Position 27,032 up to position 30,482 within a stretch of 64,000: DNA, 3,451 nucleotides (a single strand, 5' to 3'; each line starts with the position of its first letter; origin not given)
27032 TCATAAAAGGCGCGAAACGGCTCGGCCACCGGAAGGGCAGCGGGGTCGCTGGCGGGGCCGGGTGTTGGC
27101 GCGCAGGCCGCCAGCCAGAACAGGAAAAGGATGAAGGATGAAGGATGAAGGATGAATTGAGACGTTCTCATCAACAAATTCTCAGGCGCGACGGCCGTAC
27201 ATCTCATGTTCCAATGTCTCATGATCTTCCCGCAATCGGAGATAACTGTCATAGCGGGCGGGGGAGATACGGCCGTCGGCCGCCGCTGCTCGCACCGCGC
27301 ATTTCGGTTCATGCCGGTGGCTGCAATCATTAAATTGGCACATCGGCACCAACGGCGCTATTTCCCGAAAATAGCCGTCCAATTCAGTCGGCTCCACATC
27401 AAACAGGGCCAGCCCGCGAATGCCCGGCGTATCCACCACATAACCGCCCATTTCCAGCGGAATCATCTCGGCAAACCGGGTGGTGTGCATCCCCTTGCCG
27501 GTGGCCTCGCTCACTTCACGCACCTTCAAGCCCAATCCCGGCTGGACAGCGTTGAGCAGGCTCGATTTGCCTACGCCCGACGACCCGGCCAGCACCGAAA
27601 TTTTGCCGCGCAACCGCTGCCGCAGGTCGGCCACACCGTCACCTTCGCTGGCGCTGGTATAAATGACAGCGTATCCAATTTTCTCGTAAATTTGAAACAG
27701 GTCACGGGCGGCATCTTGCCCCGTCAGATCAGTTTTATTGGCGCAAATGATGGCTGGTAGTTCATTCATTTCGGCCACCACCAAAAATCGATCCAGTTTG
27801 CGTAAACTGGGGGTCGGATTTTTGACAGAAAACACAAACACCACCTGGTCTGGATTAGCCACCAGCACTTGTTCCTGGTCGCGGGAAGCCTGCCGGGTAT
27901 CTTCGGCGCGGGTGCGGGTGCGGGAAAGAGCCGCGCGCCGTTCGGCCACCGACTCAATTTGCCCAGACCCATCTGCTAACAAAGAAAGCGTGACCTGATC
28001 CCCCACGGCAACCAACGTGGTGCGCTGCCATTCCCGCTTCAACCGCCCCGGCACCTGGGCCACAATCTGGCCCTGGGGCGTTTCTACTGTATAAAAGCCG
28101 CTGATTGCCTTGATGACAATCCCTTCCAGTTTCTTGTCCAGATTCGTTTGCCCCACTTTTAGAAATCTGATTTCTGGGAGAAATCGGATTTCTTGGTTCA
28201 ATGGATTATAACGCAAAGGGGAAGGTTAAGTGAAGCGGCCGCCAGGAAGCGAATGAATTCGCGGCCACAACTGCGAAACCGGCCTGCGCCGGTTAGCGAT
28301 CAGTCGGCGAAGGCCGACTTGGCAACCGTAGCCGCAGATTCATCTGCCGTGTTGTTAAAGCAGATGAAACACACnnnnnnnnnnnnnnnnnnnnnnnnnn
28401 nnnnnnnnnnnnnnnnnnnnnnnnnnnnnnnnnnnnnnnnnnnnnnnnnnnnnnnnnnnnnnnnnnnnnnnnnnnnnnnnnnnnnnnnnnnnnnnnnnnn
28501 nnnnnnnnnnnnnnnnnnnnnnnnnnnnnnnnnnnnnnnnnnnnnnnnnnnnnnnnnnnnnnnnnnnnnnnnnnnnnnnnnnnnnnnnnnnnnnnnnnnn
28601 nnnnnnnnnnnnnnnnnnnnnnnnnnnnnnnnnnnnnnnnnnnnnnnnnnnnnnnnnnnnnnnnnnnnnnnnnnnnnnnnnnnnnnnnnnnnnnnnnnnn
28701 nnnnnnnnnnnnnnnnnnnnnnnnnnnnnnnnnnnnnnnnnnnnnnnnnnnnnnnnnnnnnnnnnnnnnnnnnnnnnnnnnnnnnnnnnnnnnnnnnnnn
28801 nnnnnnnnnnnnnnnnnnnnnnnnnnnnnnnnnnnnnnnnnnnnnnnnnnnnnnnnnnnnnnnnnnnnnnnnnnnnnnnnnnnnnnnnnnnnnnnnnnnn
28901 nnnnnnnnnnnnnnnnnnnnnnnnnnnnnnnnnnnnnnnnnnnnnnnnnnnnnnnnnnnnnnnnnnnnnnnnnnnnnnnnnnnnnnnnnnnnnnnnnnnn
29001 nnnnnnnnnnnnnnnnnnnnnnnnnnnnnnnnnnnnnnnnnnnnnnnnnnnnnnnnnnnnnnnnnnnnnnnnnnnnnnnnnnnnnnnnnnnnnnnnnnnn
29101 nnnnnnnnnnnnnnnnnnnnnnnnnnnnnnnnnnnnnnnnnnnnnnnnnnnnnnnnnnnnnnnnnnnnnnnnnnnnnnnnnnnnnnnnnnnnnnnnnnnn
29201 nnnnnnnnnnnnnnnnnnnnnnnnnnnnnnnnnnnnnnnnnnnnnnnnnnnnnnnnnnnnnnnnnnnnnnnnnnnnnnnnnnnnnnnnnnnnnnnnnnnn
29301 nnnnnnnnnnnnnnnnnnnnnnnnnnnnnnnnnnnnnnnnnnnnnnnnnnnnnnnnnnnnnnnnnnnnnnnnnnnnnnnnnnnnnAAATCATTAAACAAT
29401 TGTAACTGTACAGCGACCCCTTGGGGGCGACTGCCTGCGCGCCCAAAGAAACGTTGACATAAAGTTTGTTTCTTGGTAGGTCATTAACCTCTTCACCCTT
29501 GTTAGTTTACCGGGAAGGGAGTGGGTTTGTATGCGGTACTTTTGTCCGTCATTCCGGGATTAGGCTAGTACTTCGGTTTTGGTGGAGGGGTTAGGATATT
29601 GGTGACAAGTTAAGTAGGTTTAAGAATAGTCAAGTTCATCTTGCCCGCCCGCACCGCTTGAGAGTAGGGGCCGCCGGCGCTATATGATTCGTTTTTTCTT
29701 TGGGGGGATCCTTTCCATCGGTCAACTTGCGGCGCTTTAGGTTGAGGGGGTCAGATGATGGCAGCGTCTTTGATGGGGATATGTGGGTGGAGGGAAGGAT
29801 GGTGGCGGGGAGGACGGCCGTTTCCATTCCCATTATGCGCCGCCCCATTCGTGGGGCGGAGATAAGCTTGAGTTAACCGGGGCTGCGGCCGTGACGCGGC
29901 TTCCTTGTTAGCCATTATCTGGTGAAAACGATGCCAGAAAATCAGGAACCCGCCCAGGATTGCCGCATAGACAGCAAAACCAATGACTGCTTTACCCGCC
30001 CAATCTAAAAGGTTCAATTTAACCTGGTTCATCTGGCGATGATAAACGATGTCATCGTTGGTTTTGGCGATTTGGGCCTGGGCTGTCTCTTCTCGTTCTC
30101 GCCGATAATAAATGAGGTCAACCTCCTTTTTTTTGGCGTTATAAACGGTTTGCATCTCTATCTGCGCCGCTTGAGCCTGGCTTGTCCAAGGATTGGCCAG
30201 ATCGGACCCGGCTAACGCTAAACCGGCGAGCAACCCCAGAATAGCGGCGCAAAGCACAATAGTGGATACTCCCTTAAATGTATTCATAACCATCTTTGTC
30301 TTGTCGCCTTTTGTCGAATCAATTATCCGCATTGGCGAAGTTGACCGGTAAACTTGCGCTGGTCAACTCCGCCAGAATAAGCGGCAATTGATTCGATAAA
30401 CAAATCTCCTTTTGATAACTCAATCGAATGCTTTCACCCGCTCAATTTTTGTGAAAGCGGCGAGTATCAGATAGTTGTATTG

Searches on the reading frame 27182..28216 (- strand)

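Call 35: search_protein_families(library=pfam, proteins=[window:27182-28216:-], max_evalue=0.001)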
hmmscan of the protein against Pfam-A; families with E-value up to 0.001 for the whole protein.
window:27182-28216:- (344 aa): 4 families
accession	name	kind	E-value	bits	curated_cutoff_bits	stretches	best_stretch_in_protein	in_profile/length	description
PF03193.22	RsgA_GTPase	-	1e-53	182.2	30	1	107-270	15-172/174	RsgA GTPase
PF16745.11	RsgA_N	-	4.8e-10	39.5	27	1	31-87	1-54/54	RsgA N-terminal domain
PF01926.29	MMR_HSR1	-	3.9e-06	27.4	21.9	1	208-267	3-58/113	50S ribosome-binding GTPase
PF02421.24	FeoB_N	-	8.7e-06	25.8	27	0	117-201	74-155/156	Ferrous iron transport protein B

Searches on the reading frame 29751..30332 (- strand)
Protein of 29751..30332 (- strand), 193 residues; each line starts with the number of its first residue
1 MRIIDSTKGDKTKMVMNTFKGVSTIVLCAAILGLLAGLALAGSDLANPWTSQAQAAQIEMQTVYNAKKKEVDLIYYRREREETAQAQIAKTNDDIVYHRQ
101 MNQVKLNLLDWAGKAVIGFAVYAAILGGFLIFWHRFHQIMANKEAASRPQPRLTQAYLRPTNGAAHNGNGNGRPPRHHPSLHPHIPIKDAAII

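Call 4: search_protein_families(library=ncbifam, proteins=[window:29751-30332:-], max_evalue=0.01)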
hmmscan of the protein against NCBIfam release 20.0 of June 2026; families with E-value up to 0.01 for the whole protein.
window:29751-30332:- (193 aa): 0 families

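Call 5: search_protein_families(library=pfam, proteins=[window:29751-30332:-], max_evalue=0.01)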
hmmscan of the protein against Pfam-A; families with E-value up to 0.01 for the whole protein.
window:29751-30332:- (193 aa): 0 families

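Call 6: search_protein_families(library=padloc, proteins=[window:29751-30332:-], max_evalue=0.01)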
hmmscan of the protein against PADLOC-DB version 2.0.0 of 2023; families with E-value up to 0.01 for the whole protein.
window:29751-30332:- (193 aa): 0 families
